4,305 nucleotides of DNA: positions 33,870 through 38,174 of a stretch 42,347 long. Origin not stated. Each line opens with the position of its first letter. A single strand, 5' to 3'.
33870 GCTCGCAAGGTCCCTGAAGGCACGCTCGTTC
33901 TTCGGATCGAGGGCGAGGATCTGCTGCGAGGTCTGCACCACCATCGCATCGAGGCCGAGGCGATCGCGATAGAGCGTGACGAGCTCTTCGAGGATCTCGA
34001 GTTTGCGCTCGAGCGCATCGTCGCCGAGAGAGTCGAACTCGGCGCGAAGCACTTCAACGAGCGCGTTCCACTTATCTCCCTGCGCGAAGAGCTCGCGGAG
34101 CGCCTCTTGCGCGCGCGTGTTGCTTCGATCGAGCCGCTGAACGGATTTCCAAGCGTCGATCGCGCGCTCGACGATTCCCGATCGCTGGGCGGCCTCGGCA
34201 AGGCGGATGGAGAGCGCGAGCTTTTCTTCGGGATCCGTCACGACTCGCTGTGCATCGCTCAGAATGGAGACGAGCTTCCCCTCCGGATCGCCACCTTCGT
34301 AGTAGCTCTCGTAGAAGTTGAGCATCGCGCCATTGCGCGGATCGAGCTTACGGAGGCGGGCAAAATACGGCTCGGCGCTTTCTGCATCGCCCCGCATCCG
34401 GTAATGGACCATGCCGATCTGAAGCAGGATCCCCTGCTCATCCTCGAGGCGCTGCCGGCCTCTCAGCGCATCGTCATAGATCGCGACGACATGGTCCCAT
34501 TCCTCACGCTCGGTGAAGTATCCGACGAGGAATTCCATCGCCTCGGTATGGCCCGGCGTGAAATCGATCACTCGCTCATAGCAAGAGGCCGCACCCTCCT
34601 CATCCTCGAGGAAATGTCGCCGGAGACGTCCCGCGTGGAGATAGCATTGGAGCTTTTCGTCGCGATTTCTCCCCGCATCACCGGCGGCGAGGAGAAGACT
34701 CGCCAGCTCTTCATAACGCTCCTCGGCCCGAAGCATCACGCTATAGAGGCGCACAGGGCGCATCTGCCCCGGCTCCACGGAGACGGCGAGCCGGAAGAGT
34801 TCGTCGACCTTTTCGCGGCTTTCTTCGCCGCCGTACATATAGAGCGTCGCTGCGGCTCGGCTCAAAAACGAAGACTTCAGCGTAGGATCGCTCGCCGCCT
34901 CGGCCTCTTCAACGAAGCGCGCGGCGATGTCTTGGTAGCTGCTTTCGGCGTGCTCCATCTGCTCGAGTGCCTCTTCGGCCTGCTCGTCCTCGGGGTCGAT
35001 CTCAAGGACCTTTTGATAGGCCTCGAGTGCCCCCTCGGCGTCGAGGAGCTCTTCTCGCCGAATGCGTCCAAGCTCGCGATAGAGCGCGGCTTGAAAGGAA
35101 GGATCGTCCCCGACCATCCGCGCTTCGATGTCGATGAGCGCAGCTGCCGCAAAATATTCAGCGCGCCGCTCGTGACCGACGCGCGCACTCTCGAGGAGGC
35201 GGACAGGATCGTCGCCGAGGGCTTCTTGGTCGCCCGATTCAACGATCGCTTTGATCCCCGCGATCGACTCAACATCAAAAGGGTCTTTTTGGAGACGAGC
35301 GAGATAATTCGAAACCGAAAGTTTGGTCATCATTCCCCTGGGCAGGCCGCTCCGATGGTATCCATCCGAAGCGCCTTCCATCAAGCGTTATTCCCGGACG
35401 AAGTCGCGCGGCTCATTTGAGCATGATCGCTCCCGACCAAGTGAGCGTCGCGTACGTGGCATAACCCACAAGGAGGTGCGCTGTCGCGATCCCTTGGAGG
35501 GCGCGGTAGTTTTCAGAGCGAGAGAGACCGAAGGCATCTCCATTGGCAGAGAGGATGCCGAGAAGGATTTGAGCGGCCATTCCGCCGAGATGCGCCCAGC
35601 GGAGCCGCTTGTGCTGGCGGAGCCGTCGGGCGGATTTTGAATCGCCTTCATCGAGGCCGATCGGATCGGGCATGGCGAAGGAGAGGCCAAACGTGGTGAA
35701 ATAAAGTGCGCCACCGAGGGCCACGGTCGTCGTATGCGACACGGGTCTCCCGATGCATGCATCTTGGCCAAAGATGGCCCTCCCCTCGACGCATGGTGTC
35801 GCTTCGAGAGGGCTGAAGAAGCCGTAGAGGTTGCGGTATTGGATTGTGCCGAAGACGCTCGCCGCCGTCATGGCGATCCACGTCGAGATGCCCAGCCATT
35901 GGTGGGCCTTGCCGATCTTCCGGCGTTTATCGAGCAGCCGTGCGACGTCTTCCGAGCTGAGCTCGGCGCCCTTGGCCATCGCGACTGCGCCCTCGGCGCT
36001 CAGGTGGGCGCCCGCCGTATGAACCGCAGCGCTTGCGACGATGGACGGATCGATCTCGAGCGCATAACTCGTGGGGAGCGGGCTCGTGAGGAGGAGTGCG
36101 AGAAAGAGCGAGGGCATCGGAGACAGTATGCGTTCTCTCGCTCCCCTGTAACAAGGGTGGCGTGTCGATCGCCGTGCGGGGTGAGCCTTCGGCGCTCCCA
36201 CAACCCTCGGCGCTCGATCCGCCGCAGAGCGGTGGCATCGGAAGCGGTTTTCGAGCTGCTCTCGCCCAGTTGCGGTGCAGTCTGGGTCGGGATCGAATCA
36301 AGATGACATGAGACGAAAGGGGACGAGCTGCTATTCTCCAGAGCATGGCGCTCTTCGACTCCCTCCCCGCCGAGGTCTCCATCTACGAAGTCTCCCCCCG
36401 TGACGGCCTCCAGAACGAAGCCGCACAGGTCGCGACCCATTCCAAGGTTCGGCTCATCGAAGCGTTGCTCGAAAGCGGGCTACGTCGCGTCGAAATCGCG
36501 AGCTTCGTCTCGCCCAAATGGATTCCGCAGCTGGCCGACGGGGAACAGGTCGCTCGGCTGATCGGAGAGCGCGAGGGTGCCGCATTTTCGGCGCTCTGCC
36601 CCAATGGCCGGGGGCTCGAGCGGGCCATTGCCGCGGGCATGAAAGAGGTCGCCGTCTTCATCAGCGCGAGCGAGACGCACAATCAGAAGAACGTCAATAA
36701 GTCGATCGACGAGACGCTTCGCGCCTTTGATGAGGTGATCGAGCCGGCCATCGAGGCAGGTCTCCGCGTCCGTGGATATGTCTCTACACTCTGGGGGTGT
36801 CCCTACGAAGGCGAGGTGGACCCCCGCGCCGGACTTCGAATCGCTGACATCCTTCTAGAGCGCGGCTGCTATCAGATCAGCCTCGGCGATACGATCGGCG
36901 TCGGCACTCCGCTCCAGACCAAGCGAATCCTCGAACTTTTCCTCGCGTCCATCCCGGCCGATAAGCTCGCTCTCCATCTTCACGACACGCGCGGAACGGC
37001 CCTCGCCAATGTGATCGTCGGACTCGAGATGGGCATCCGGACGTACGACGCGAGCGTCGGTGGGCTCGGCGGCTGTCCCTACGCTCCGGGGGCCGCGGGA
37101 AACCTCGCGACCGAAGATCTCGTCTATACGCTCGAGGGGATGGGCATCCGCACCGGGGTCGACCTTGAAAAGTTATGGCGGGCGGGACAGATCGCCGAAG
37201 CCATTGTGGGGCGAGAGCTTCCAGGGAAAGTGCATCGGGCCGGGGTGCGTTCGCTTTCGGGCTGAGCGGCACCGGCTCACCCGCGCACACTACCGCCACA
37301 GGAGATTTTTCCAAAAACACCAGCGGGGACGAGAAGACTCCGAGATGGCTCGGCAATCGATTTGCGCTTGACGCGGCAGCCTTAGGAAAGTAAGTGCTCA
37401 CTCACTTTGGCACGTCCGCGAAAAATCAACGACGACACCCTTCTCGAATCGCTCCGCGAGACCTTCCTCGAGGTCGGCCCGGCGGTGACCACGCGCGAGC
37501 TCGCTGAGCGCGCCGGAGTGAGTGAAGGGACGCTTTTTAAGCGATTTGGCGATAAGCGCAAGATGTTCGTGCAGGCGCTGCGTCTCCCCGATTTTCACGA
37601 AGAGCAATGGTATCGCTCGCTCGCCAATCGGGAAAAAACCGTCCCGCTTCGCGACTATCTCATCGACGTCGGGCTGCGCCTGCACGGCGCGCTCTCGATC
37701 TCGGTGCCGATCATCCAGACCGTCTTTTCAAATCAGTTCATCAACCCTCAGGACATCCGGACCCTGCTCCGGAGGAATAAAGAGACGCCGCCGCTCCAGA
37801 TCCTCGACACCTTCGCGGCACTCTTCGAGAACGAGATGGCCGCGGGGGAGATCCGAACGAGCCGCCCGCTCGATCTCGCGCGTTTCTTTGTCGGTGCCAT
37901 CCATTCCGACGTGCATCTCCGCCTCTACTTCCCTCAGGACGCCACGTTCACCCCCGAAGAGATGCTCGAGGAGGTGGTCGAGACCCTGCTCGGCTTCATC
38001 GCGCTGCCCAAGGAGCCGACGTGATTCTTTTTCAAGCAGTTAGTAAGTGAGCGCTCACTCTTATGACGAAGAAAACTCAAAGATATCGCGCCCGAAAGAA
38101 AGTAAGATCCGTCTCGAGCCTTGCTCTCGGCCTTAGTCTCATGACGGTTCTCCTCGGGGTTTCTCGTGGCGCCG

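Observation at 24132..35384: An 11.2-kb gene encoding about 3,750 aa of nearly pure double-TPR modules with no recognisable functional domain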

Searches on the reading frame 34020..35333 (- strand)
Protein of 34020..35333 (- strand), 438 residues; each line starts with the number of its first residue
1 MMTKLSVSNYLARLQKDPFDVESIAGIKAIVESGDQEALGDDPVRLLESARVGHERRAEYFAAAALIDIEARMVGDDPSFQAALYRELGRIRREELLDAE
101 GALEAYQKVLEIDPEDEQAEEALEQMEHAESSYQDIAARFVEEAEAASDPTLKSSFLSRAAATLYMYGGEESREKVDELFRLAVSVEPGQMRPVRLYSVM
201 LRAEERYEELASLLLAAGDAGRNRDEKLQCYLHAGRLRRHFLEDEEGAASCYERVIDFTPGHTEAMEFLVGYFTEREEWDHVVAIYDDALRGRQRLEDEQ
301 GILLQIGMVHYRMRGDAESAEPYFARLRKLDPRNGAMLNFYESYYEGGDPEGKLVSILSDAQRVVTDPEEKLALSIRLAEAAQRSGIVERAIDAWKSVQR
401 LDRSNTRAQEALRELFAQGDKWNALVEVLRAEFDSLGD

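Call 14: find_homologous_proteins(query=window:34020-35333:-, max_evalue=0.00001)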
Query seq(438 aa) (438 aa): 13 proteins with E <= 0.00001 among 8000 candidates.
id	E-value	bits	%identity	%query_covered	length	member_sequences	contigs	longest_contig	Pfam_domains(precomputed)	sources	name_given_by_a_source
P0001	2.6e-138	480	54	98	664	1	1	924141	PF13176.13,PF07719.24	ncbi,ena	-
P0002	2.6e-128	447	49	100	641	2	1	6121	PF14559.13,PF25063.1,PF13431.13,PF13176.13,PF13428.13,PF13181.13,PF25064.2,PF13174.13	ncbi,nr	ncbi:MAG: tetratricopeptide repeat protein, partial [Myxococcales bacterium]|nr:tetratricopeptide re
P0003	1.1e-125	438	49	99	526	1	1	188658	PF13176.13,PF13428.13,PF25064.2,PF07719.24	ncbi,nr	ncbi:MAG: tetratricopeptide repeat protein [Sandaracinaceae bacterium]|nr:tetratricopeptide repeat p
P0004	1.0e-123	432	49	91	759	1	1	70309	PF14559.13,PF13431.13,PF23914.2,PF00515.35,PF13176.13,PF13432.13,PF13428.13,PF25064.2,PF07719.24,PF13174.13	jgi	jgi:tetratricopeptide (TPR) repeat protein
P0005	6.2e-119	416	48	99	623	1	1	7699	PF14559.13,PF13414.13,PF00515.35,PF13176.13,PF13428.13,PF13181.13,PF25064.2,PF07719.24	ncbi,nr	ncbi:MAG: domain protein putative component of TonB system, partial [Myxococcaceae bacterium]|nr:dom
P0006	2.1e-118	414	47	100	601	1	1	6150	PF14559.13,PF13431.13,PF23914.2,PF13414.13,PF00515.35,PF13176.13,PF13428.13,PF13181.13,PF25064.2,PF07719.24,PF13174.13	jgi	-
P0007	1.3e-113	399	46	99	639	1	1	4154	PF14559.13,PF13431.13,PF23914.2,PF00515.35,PF13176.13,PF07719.24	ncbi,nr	ncbi:MAG TPA: hypothetical protein VHZ95_12485, partial [Polyangiales bacterium]|nr:hypothetical pro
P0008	6.2e-96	340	45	90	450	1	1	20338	-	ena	-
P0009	2.0e-89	319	48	75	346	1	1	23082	PF13176.13,PF13428.13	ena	-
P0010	9.3e-83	297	52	65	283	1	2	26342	PF07719.24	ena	-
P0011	6.3e-69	251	48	50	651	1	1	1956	PF14559.13,PF13431.13,PF23914.2,PF20431.5,PF00515.35,PF13176.13,PF13428.13,PF13181.13,PF25064.2,PF07719.24,PF13174.13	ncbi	ncbi:MAG TPA: hypothetical protein VGI70_17130, partial [Polyangiales bacterium]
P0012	1.1e-62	231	31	99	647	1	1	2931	PF14559.13,PF13431.13,PF00515.35,PF13424.13,PF13176.13,PF13428.13,PF13181.13,PF25064.2,PF13174.13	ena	-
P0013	4.0e-41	160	53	35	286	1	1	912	PF00398.27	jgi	-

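Call 15: find_encoding_contigs(protein=P0001, flank=10000, max_places=3)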
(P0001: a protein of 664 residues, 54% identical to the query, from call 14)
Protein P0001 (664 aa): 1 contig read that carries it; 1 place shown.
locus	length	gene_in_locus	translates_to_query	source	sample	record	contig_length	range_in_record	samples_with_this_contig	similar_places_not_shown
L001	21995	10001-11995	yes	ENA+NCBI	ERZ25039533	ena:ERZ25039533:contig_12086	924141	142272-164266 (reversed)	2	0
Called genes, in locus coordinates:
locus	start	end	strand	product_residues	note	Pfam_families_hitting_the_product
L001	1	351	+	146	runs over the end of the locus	PF02502:LacAB_rpiB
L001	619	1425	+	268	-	-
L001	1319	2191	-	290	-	-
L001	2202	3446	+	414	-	-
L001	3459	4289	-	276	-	-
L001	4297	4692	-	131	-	-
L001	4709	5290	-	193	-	-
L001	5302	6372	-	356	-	-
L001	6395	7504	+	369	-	-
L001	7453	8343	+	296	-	PF00682:HMGL-like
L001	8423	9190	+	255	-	-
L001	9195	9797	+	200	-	PF25212:HVO_A0114 (weak)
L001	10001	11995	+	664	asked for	PF13176:TPR_7 (faint), PF07719:TPR_2 (faint)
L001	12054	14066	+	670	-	PF14559:TPR_19 (faint), PF13174:TPR_6 (faint), PF13181:TPR_8 (faint)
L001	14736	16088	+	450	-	PF00515:TPR_1 (faint), PF13174:TPR_6 (faint), PF13176:TPR_7 (faint), PF13181:TPR_8 (faint), PF25064:ARM_TT21_5th (faint)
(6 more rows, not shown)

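Call 16: find_encoding_contigs(protein=P0003, flank=10000, max_places=3)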
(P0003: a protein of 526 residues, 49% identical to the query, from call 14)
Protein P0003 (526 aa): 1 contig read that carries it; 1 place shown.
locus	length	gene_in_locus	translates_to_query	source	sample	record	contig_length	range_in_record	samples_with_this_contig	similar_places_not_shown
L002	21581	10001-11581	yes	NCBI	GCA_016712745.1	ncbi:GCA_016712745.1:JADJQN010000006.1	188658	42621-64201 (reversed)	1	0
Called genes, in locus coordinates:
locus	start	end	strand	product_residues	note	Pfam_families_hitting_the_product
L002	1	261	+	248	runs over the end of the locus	PF00106:adh_short, PF08659:KR, PF23441:SDR, PF01370:Epimerase (weak), PF13561:adh_short_C2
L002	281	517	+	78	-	PF00550:PP-binding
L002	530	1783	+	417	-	PF00109:ketoacyl-synt, PF00108:Thiolase_N (faint), PF02801:Ketoacyl-synt_C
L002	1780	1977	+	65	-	-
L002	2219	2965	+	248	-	-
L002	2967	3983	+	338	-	-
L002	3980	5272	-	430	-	PF02127:Peptidase_M18, PF05343:Peptidase_M42 (faint)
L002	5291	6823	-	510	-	PF02446:Glyco_hydro_77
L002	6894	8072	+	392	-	-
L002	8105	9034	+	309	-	PF00682:HMGL-like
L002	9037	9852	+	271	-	-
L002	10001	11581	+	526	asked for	PF13428:TPR_14 (faint), PF07719:TPR_2 (faint), PF13176:TPR_7 (faint), PF25064:ARM_TT21_5th (faint)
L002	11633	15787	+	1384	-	PF13176:TPR_7 (faint), PF14559:TPR_19 (faint), PF13174:TPR_6 (faint), PF13428:TPR_14 (faint), PF00515:TPR_1 (faint), PF07719:TPR_2 (faint), PF13181:TPR_8 (faint), PF13431:TPR_17 (faint), +1 more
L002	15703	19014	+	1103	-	PF00515:TPR_1 (faint), PF07719:TPR_2 (faint), PF13174:TPR_6 (faint), PF13181:TPR_8 (faint), PF13414:TPR_11 (faint), PF13428:TPR_14 (faint), PF25064:ARM_TT21_5th (faint), PF13176:TPR_7 (faint), +1 more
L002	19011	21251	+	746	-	PF13176:TPR_7 (faint), PF13428:TPR_14 (faint), PF23914:TPR_CcmH_CycH (faint), PF25064:ARM_TT21_5th (faint), PF00515:TPR_1 (faint), PF07719:TPR_2 (faint), PF14559:TPR_19 (weak), PF13424:TPR_12 (weak), +5 more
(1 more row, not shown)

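Call 21: find_related_loci(query=A1, collection=genome_contigs, flank=10000)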
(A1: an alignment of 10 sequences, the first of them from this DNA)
Query A1 (438 aa) in genome_contigs; peptide patterns used: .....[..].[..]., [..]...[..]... (x = any residue, [..] = any of these).
227 stretches matched a pattern; 118 encode a relative of the query (tblastn E <= 1e-3); the best 80 are kept; 80 distinct loci.
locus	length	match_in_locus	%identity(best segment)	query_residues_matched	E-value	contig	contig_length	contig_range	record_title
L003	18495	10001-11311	76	2-438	0e+0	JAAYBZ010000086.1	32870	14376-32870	MAG: Myxococcales bacterium isolate AS06rmzACSIP_366 122840_AS06, whole genome shotgun sequence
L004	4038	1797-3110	54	2-436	1e-157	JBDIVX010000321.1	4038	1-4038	MAG: Polyangiales bacterium isolate Bin_29 NODE_8262_length_4038_cov_6.386091, whole genome shotgun sequence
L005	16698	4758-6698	56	2-436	7e-152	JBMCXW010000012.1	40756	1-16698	MAG: Myxococcota bacterium isolate D5M12_5 NODE_218_length_40756_cov_20.409671, whole genome shotgun sequence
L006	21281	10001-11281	54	2-430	1e-146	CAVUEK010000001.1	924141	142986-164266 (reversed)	MAG: uncultured delta proteobacterium isolate MFD04944.bin.3.210 genome assembly, contig: contig_12086, whole genome sho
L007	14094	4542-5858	53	2-436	3e-146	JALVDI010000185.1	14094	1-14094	MAG: Polyangiaceae bacterium isolate 134-614_metabat2_scaf2bin.026 134-614_scaffold_1991_c1, whole genome shotgun sequen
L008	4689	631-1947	54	2-436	4e-149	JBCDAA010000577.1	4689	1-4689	MAG: Myxococcota bacterium isolate P01_F01_bin.48 k141_2135170_length_4689_cov_16.0394, whole genome shotgun sequence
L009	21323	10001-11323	52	1-436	1e-145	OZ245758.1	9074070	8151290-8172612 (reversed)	MAG: Polyangiales bacterium isolate 1b4c1a86-0460-4abd-8bdf-cdfbe91d77c6 genome assembly, chromosome: 1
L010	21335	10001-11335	52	2-436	6e-145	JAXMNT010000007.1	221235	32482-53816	MAG: Deltaproteobacteria bacterium isolate EC_MBin.16 ECX_130CoAssmbCtg, whole genome shotgun sequence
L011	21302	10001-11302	53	2-436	2e-144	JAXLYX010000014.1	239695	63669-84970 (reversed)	MAG: Polyangiales bacterium isolate STL-MYX24 C3.137.fa-14, whole genome shotgun sequence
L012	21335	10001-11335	52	2-436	7e-144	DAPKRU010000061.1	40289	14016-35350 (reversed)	MAG TPA_asm: Polyangiaceae bacterium LLY-WYZ-15_(1-7) isolate LLY-WYZ-15_3 k141_974750, whole genome shotgun sequence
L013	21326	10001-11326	51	5-436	6e-143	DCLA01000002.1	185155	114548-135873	MAG TPA_asm: Myxococcales bacterium UBA1660 UBA1660_contig_1435, whole genome shotgun sequence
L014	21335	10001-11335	51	2-436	9e-143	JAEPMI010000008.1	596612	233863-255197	MAG: Deltaproteobacteria bacterium isolate HCUG1432-5 NODE_8_length_596612_cov_30.094274, whole genome shotgun sequence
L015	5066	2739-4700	52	2-438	2e-143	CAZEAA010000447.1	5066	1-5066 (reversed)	MAG TPA_asm: uncultured Sandaracinaceae bacterium isolate SRP296810_co1_247 genome assembly, contig: NODE_24123_length_5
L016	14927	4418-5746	52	2-436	1e-140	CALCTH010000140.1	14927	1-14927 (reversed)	MAG TPA_asm: uncultured Myxococcales bacterium isolate SRR3401483_bin.95_CONCOCT_v1.1_MAG genome assembly, contig: ERZ17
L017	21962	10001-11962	52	2-438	1e-140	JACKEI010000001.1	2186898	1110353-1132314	MAG: Sandaracinaceae bacterium isolate HK-STAS-MYXO-29 HK-STAS-MYXO-29_1, whole genome shotgun sequence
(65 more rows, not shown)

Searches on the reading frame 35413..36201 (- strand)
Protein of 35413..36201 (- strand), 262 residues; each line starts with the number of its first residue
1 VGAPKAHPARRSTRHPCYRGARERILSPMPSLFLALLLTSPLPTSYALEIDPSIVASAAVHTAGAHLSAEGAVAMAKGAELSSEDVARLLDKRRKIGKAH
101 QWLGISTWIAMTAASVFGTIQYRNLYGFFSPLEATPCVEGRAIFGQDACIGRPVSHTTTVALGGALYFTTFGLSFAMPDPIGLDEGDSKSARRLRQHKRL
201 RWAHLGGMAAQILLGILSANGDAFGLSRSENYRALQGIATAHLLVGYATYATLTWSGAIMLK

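Call 6: search_protein_families(library=pfam, proteins=[window:35413-36201:-], max_evalue=0.001)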
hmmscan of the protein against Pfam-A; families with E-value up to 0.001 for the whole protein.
window:35413-36201:- (262 aa): 0 families

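Call 36: search_protein_families(library=ncbifam, proteins=[window:35413-36201:-], max_evalue=0.001)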
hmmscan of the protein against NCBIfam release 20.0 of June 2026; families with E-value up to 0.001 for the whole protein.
window:35413-36201:- (262 aa): 0 families

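Call 74: search_solved_structures(query=window:35413-36117:-, max_evalue=1)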
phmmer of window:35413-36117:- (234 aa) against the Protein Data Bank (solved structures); distinct sequences matched with E-value up to 1: 1.
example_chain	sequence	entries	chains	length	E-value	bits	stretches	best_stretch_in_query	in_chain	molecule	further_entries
8ada_A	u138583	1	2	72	0.82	12.3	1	12-76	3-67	Uncharacterized protein Rv2667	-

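Call 91: search_protein_families(library=pfam, proteins=[window:35413-36117:-], max_evalue=0.01)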
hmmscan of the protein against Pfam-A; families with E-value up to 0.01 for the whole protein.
window:35413-36117:- (234 aa): 0 families

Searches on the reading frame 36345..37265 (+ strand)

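Call 6: search_protein_families(library=pfam, proteins=[window:36345-37265:+], max_evalue=0.001)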
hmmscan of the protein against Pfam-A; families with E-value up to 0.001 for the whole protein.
window:36345-37265:+ (306 aa): 1 family
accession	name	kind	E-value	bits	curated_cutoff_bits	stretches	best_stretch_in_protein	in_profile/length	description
PF00682.25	HMGL-like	-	2.1e-49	168.7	29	1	11-282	2-258/260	HMGL-like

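Call 36: search_protein_families(library=ncbifam, proteins=[window:36345-37265:+], max_evalue=0.001)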
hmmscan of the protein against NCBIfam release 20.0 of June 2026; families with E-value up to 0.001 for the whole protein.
window:36345-37265:+ (306 aa): 22 families
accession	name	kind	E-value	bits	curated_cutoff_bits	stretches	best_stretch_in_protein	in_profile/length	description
NF004283.0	PRK05692.1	subfamily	4e-125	416.9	246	1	6-299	2-295/300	hydroxymethylglutaryl-CoA lyase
TIGR02660.1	nifV_homocitr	equivalog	2.3e-21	76.5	462.9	1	11-293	2-268/365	homocitrate synthase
TIGR02090.1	LEU1_arch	subfamily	4.1e-21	75.5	484.75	1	11-289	1-263/363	isopropylmalate/citramalate/homocitrate synthases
TIGR02146.1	LysS_fung_arch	equivalog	1.1e-20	74.3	413.55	1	19-244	7-222/344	homocitrate synthase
NF002085.0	PRK00915.1-2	subfamily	2.5e-20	72.7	517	1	7-293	10-280/504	2-isopropylmalate synthase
NF041069.1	IPMS_Sufob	equivalog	2.6e-16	59.9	600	1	12-293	2-269/371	isopropylmalate synthase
NF002084.0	PRK00915.1-1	equivalog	1.2e-15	57.1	748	1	10-291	4-280/523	2-isopropylmalate synthase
NF042433.1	CitmalDyn_Leptosp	equivalog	8.5e-15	54.3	950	1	10-291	7-282/514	(R)-citramalate synthase CimA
NF002086.0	PRK00915.1-3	equivalog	1.6e-14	53.3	532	1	9-290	5-281/516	2-isopropylmalate synthase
NF002087.0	PRK00915.1-4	equivalog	1.6e-14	53.3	729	1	10-288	6-279/516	2-isopropylmalate synthase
TIGR00973.1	leuA_bact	equivalog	1.2e-13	50.4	598.7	1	11-290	2-276/494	2-isopropylmalate synthase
TIGR03217.1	4OH_2_O_val_ald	equivalog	2.2e-13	50.1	286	1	167-288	149-262/334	4-hydroxy-2-oxovalerate aldolase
NF006049.0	PRK08195.1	subfamily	3.1e-13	49.5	229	1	166-282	153-264/344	4-hyroxy-2-oxovalerate/4-hydroxy-2-oxopentanoic acid aldolase,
NF006761.0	PRK09282.1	domain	1.1e-08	34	402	1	164-287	157-273/591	pyruvate carboxylase subunit B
NF002088.0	PRK00915.1-5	equivalog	2.2e-08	33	697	1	12-263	5-247/514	2-isopropylmalate synthase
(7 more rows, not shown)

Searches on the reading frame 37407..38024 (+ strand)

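Call 6: search_protein_families(library=pfam, proteins=[window:37407-38024:+], max_evalue=0.001)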
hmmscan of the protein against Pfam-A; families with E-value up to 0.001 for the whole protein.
window:37407-38024:+ (205 aa): 1 family
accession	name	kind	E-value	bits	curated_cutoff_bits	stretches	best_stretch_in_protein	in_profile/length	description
PF00440.29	TetR_N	-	9e-11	41.8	24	1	12-56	1-46/47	Bacterial regulatory proteins, tetR family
